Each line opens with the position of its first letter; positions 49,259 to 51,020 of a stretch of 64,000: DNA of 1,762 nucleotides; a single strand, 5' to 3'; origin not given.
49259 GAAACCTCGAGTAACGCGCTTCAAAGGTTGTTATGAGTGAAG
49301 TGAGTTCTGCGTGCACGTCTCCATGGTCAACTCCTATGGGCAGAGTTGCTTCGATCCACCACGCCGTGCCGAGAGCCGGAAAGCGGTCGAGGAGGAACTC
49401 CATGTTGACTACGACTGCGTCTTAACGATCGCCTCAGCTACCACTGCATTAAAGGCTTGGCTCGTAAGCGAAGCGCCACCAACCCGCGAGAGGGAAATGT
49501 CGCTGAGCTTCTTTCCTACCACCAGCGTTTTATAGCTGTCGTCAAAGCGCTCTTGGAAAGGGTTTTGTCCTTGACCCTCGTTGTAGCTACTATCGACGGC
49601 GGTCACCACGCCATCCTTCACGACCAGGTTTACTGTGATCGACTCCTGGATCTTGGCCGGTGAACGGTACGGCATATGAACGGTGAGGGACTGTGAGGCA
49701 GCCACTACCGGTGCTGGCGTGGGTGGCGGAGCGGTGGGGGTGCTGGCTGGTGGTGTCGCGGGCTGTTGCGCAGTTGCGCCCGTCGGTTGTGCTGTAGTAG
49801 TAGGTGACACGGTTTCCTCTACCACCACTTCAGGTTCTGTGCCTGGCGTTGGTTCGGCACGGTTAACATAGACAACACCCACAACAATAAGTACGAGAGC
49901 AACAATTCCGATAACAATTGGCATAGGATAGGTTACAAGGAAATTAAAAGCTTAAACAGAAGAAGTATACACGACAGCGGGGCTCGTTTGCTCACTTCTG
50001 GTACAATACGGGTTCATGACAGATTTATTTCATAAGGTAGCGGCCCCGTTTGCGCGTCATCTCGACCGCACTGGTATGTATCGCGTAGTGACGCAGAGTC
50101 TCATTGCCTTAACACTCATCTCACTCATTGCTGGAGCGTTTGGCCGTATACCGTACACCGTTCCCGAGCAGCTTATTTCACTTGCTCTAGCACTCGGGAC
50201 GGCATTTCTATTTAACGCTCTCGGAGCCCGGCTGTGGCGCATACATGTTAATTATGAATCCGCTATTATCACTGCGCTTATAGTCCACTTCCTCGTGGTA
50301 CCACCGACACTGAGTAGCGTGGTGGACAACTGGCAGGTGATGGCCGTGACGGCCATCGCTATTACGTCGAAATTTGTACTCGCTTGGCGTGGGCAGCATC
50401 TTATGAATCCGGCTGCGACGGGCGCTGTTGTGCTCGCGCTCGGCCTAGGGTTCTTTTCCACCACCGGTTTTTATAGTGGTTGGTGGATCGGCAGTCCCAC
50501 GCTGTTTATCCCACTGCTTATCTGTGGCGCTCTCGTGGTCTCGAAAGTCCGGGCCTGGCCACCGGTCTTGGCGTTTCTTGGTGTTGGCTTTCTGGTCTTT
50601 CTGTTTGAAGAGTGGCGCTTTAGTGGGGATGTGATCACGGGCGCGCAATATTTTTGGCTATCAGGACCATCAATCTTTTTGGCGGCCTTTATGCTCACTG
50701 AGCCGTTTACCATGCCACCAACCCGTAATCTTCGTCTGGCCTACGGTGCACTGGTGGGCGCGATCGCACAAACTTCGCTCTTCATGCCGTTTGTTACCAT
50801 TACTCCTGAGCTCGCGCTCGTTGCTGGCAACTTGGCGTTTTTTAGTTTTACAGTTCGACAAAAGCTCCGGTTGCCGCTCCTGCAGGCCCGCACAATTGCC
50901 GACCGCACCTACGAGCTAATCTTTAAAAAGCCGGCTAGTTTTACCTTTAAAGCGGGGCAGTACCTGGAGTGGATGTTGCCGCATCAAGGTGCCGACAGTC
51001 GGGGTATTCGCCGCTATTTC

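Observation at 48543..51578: Minimal three-gene Rnf/Nqr-like flavin electron-transfer module: ApbE + RnfG/NqrC-like FMN-binding protein + RnfD/NqrB-like::FNR fusion, with no other rnf/nqr subunits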

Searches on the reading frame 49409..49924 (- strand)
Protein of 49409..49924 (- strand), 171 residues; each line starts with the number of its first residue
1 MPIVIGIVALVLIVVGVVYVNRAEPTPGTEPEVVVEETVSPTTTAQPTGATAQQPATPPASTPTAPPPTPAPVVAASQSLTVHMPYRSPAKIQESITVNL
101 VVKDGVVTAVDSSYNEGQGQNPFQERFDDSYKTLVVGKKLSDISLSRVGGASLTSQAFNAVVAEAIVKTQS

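Call 3: search_protein_families(library=pfam, proteins=[window:49409-49924:-], max_evalue=1)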
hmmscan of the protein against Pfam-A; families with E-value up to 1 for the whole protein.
window:49409-49924:- (171 aa): 3 families
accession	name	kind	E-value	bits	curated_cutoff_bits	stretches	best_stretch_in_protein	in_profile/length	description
PF03929.21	PepSY_TM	-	0.027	14.7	28.8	1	3-73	9-76/295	PepSY-associated TM region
PF04205.19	FMN_bind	-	0.035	15.2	22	1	95-166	5-76/77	FMN-binding domain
PF19487.4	DUF6023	-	0.069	13.5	26.8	1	7-35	13-41/150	Family of unknown function (DUF6023)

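Call 4: search_protein_families(library=ncbifam, proteins=[window:49409-49924:-], max_evalue=1)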
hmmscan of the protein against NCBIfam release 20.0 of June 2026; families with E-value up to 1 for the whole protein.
window:49409-49924:- (171 aa): 6 families
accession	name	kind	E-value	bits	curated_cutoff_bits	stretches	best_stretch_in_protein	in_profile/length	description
TIGR03593.1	yidC_nterm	equivalog_domain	0.0053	16.4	58.25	1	4-82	5-78/363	membrane protein insertase YidC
NF051431.1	Rv0361_Cterm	subfamily_domain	0.0085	16.3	37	1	2-52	4-56/140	Rv0361 family membrane protein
NF033761.1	gliding_GltJ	equivalog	0.016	14.3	450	1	3-79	376-452/671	adventurous gliding motility protein GltJ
TIGR02794.1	tolA_full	equivalog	0.15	11.2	59.45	1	9-72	9-75/362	cell envelope integrity protein TolA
NF040983.1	BimA_second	exception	0.16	10.8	600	1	21-115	87-183/381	trimeric autotransporter actin-nucleating factor BimA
NF047903.1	MmDecMmdC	equivalog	0.21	12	200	1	28-107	10-90/132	methylmalonyl-CoA decarboxylase subunit gamma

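Call 21: search_solved_structures(query=A2, max_evalue=10, show_alignments=3)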
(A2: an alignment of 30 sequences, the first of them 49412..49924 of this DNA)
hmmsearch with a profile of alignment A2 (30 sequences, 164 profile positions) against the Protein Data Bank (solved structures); distinct sequences matched with E-value up to 10: 9.
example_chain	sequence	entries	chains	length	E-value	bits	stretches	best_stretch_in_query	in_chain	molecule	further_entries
8p2a_A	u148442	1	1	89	0.0017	21.6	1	87-159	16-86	FMN-binding domain-containing protein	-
6e5d_A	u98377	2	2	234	0.072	16.2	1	8-64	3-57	Lipid binding protein LpqN | Probable conserved lipoprotein LpqN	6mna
6e5f_A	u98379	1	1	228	0.076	16.2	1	8-64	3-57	Lipid binding protein LpqN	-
4les_A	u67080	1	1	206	0.12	15.6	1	27-100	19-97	Protein - conserved hypothetical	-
6ta9_A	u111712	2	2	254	0.34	14.1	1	4-55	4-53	SLT domain-containing protein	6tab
6taf_A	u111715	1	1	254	0.34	14.1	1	4-55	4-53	SLT domain-containing protein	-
6tad_A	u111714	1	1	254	0.39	13.9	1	4-55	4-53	SLT domain-containing protein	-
2lp1_A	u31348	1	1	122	0.48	13.6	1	12-93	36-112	C99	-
6s5w_A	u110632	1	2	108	2.9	11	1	37-110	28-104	Surface protein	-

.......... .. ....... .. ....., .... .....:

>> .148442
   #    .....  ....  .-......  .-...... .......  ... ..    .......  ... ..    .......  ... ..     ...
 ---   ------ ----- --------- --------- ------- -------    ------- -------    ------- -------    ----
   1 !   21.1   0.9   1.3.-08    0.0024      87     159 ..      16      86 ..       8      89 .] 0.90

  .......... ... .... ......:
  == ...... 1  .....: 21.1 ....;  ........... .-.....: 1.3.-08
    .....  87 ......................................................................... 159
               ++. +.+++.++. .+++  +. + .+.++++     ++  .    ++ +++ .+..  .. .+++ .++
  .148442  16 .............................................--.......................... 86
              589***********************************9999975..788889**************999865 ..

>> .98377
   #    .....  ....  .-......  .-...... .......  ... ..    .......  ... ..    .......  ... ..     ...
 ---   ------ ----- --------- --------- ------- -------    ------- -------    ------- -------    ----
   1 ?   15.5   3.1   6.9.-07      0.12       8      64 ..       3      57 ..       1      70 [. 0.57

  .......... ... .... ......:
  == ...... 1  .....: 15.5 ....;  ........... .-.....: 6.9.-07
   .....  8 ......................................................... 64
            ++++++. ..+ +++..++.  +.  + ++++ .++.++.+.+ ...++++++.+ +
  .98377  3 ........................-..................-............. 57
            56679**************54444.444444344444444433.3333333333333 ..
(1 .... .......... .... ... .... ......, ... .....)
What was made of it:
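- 49469..49471 (-): Ser152, predicted site of covalent FMN attachment (SRVGGA-S-LTS). It aligns with the Thr of SGAT in 8p2a (call 21).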

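Call 23: search_protein_families(library=pfam, alignment_id=A2, max_evalue=0.1)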
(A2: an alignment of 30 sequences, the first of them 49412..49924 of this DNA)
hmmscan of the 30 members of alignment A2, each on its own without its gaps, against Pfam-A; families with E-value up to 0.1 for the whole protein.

A. member 1, window:49412-49924:- (171 aa): 3 families
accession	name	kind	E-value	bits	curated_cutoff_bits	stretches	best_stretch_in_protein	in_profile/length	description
PF03929.21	PepSY_TM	-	0.027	14.7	28.8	1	3-73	9-76/295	PepSY-associated TM region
PF04205.19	FMN_bind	-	0.035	15.2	22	1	95-166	5-76/77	FMN-binding domain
PF19487.4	DUF6023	-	0.069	13.5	26.8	0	7-35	13-41/150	Family of unknown function (DUF6023)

B. families by the number of members that match (of 30 scanned): 16 families
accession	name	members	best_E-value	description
PF04205.19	FMN_bind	18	4.7e-06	FMN-binding domain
PF03929.21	PepSY_TM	2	0.027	PepSY-associated TM region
PF24381.1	DUF7537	1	0.00032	Family of unknown function (DUF7537)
PF18159.6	S_4TM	1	0.0097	SMODS-associating 4TM effector domain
PF03911.21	Sec61_beta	1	0.011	Sec61beta family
PF08015.16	Pheromone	1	0.015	Fungal mating-type pheromone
PF21827.1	New_glue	1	0.022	New glue protein family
PF18914.6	DUF5666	1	0.023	Domain of unknown function (DUF5666)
PF12704.14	MacB_PCD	1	0.03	MacB-like periplasmic core domain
PF23933.1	DUF7269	1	0.033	Family of unknown function (DUF7269)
PF18895.5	T4SS_pilin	1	0.058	Type IV secretion system pilin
PF11622.13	DUF3251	1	0.061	Protein of unknown function (DUF3251)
PF19487.4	DUF6023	1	0.069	Family of unknown function (DUF6023)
PF20563.3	DUF6773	1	0.07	Family of unknown function (DUF6773)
PF14221.11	DUF4330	1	0.07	Domain of unknown function (DUF4330)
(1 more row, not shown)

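Call 26: find_homologous_proteins(query=window:49412-49924:-, max_evalue=0.001)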
Query window:49412-49924:- (171 aa): 59 proteins with E <= 0.001 among 949 candidates.
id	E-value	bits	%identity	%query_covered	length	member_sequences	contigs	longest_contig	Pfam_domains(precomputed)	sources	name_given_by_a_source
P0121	7.8e-99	346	100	100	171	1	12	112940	-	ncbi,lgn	-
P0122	2.3e-39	153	52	100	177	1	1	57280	-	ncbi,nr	ncbi:hypothetical protein K2Q16_03290 [Patescibacteria group bacterium]|nr:hypothetical protein [Pat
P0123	9.4e-39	151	51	100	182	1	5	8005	-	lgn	-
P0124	2.1e-38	150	49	100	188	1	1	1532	-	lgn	-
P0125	7.2e-38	148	50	100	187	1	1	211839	-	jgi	jgi:hypothetical protein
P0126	5.0e-24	103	48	56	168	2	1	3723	-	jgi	jgi:hypothetical protein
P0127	6.3e-22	96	48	57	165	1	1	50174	-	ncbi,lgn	-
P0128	2.4e-20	91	37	99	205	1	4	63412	-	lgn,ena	-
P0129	2.6e-19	88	50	51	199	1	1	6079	-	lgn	-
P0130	2.9e-19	87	39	96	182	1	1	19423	-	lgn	-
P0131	3.4e-19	87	50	73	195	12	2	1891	-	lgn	-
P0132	3.5e-19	87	39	97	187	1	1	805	-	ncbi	-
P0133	7.7e-19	86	37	98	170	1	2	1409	-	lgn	-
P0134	9.1e-19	86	40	95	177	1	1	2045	-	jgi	-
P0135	1.5e-18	85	38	88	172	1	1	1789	PF04205.20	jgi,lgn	jgi:cytoskeletal protein RodZ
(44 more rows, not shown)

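Call 35: predict_structure(alignment_id=A3)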
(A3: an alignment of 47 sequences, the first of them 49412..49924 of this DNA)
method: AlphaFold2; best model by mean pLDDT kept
length: 171 residues; sequences in the alignment: 47
mean_pLDDT: 81.8   pTM: 0.57
mean pLDDT of the five models: 81.8, 80.3, 79.9, 79.3, 77.6
residues with pLDDT >= 90: 82; 70-90: 48; 50-70: 30; < 50: 11
segments of 3 or more residues with pLDDT < 50: 29-31
pLDDT, mean of each block of 10 residues (from residue 1): 74 79 55 55 50 62 81 90 93 95 96 90 92 96 93 94 94 82
secondary structure, 60 per line:
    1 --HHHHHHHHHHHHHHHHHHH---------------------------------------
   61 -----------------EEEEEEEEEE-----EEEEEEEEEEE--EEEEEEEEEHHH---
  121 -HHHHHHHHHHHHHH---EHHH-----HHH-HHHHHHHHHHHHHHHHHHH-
elements in order: H3-21 E78-87 E93-103 E106-114 H122-135 H152-170
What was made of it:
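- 49412..49699 (-): Extracytoplasmic FMN_bind domain (residues 76-171). Calls 3, 21, 23, 35.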

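Call 38: fold_search(model_id=the predicted structure, library=pdb)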
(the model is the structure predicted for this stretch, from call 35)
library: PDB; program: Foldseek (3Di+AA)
matches with E <= 10: 389; with E <= 0.001: 0
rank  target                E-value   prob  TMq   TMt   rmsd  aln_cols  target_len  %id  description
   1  7cnv_E                2.3e-02  1.00  0.40  0.51   3.2       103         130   12  Crystal structure of IscU H106C variant (released 2021-08-04)
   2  7c8n                  2.6e-02  1.00  0.40  0.52   2.9       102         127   12  Crystal structure of IscU H106A variant (released 2021-05-26)
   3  7cnv_B                3.2e-02  1.00  0.40  0.52   3.1       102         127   11  Crystal structure of IscU H106C variant (released 2021-08-04)
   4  7c8o_D                4.0e-02  1.00  0.39  0.56   3.3       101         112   11  Crystal structure of IscU D40A/H106A variant (released 2021-06-09)
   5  5xd9                  4.6e-02  0.47  0.22  0.13   7.8       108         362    9  Crystal structure analysis of 3,6-anhydro-L-galactonate cycloisomerase (released 2017-09-27)
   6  7cnv_C                5.2e-02  0.99  0.37  0.48   3.2        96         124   10  Crystal structure of IscU H106C variant (released 2021-08-04)
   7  5xd7                  6.6e-02  0.44  0.19  0.11   7.5        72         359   12  Crystal structure analysis of 3,6-anhydro-L-galactonate cycloisomerase (released 2017-09-27)
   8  5xd8_A                7.5e-02  0.41  0.18  0.10   7.8        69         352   14  Crystal structure analysis of 3,6-anhydro-L-galactonate cycloisomerase (released 2017-09-27)
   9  3a7u                  9.0e-02  0.95  0.35  0.20   4.6        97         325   13  Crystal structure of the bovine lipoyltransferase in its unliganded form (released 2010-01-19)
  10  4eb5_C                1.0e-01  0.97  0.36  0.43   3.9        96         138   16  A. fulgidus IscS-IscU complex structure (released 2012-05-02)
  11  6jzv_D                1.0e-01  0.72  0.28  0.33   7.2        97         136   11  Crystal structure of SufU from Bacillus subtilis (released 2020-05-06)
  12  6jzv_C                1.2e-01  0.75  0.28  0.34   6.9       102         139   11  Crystal structure of SufU from Bacillus subtilis (released 2020-05-06)
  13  2qq4_I                1.2e-01  0.69  0.28  0.35   7.7       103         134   12  Crystal structure of Iron-sulfur cluster biosynthesis protein IscU (TTHA1736) from thermus thermophilus HB8 (released 2008-07-29)
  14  6jzw_A                1.6e-01  0.66  0.28  0.33   6.8       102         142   11  Crystal structure of SufU from Bacillus subtilis with Cys persulfurated (released 2020-05-06)
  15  3o6u_C                1.7e-01  0.77  0.33  0.44   6.9       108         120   15  Crystal Structure of CPE2226 protein from Clostridium perfringens. Northeast Structural Genomics Consortium Target CpR (released 2010-08-11)
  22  8p2a                  2.1e-01  0.44  0.28  0.43   5.7        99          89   10  Crystal structure of SaFMN3 domain 2 (released 2023-07-19)
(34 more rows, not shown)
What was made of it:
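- Tried and rejected: Fold search of the FMN subunit was inconclusive: IscU/SufU-like small alpha/beta folds at E~0.02, 8p2a at rank 22, E=0.21 (call 38).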

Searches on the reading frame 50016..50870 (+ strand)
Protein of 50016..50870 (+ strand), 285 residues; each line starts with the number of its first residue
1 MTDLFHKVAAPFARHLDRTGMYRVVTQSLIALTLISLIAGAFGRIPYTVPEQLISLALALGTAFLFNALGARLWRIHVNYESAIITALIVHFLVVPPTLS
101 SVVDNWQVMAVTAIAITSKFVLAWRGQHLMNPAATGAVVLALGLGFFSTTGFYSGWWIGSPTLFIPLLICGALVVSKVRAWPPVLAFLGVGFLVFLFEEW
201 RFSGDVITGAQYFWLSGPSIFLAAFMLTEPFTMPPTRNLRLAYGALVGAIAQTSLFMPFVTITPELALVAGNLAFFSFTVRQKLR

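Call 20: search_solved_structures(query=window:50016-50870:+, max_evalue=10, show_alignments=3)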
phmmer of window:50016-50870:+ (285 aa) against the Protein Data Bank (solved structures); distinct sequences matched with E-value up to 10: 1.
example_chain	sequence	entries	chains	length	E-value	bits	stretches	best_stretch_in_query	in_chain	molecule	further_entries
5v1u_A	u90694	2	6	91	1.1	11.9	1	49-100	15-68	TbiB1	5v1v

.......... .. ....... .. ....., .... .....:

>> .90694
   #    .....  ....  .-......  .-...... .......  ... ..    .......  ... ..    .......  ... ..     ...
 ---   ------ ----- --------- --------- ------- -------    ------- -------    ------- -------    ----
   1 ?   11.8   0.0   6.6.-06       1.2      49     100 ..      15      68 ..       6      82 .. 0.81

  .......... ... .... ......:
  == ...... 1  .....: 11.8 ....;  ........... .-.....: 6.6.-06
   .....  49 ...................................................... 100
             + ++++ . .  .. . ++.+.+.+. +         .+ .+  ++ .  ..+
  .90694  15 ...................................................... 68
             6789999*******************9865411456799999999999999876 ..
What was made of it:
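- Tried and rejected: Single-sequence search of the membrane domain against PDB sequences found nothing (call 20).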

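Call 42: search_solved_structures(query=A4, max_evalue=1, show_alignments=4)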
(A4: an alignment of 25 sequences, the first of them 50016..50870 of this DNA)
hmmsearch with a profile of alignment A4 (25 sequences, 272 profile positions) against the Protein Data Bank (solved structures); distinct sequences matched with E-value up to 1: 4.
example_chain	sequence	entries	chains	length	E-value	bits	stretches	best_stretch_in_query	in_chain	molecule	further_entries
8ahx_D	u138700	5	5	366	7.4e-05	25.4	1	145-253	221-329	Ion-translocating oxidoreductase complex subunit D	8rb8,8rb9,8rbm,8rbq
5egi_A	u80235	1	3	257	0.043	16.4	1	180-230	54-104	Uncharacterized protein Y57A10A.10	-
6bhp_A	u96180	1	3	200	0.082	15.5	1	131-180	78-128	Membrane protein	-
5eik_A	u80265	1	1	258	0.11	15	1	181-230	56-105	Uncharacterized protein Y57A10A.28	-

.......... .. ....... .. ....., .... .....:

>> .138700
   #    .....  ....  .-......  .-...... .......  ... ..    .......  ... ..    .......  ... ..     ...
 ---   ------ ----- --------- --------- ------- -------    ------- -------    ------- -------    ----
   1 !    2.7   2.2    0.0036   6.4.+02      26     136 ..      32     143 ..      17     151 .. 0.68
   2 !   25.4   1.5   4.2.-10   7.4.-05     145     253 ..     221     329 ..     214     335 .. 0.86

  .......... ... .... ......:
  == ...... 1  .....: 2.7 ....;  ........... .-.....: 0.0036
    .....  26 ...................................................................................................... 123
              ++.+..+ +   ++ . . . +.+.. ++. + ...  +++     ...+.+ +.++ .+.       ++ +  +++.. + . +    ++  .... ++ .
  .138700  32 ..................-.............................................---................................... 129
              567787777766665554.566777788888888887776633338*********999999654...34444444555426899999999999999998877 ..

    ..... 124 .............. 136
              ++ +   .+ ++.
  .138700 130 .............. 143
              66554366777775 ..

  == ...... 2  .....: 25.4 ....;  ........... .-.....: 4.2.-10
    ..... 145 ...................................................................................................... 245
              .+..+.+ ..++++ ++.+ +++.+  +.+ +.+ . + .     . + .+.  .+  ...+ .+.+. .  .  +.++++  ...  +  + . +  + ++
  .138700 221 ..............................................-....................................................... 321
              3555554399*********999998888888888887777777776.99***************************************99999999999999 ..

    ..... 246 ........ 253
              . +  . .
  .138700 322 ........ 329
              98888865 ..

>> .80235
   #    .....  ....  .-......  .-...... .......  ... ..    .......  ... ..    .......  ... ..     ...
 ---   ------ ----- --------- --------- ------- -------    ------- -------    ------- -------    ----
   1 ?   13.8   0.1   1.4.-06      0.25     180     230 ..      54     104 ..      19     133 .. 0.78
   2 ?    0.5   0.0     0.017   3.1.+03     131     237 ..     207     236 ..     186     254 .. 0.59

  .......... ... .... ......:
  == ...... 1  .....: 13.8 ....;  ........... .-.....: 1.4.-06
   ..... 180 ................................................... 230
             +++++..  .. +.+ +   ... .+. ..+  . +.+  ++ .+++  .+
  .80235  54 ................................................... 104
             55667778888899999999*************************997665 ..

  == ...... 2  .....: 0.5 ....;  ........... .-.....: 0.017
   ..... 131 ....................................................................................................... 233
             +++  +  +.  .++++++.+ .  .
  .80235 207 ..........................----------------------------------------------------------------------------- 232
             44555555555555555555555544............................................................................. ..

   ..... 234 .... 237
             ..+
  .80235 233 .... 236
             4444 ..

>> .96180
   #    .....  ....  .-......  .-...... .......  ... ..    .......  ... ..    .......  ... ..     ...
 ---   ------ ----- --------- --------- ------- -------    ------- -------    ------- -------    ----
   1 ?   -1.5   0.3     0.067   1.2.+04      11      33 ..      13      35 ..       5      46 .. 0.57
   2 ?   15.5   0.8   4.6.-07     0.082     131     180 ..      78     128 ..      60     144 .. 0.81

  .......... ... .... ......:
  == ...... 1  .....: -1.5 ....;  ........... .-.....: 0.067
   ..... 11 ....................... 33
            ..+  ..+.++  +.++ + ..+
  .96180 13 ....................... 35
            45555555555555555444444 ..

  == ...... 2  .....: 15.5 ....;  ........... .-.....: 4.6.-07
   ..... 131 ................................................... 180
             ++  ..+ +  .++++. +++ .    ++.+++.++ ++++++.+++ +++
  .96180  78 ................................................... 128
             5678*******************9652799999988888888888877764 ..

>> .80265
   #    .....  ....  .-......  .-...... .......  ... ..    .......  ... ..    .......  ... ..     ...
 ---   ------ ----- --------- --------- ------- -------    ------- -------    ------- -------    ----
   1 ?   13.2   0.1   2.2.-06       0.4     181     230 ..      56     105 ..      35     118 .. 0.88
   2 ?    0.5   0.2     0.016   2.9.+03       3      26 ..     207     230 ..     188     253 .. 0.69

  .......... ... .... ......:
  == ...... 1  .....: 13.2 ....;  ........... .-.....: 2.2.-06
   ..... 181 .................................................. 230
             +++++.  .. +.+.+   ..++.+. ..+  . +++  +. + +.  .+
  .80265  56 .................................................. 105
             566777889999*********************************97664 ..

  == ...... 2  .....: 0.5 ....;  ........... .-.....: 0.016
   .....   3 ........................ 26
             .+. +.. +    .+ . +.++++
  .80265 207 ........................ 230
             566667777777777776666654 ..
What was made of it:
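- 50016..50864 (+): RnfD/NqrB-type polytopic membrane domain (about residues 1-283), lacking the flavinylated loop of RnfD. Family profile against RnfD E=7.4e-5; RnfD residues ~143-221 have no counterpart (call 42).
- Tried and rejected: A 25-sequence profile was needed to reach RnfD (call 42).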
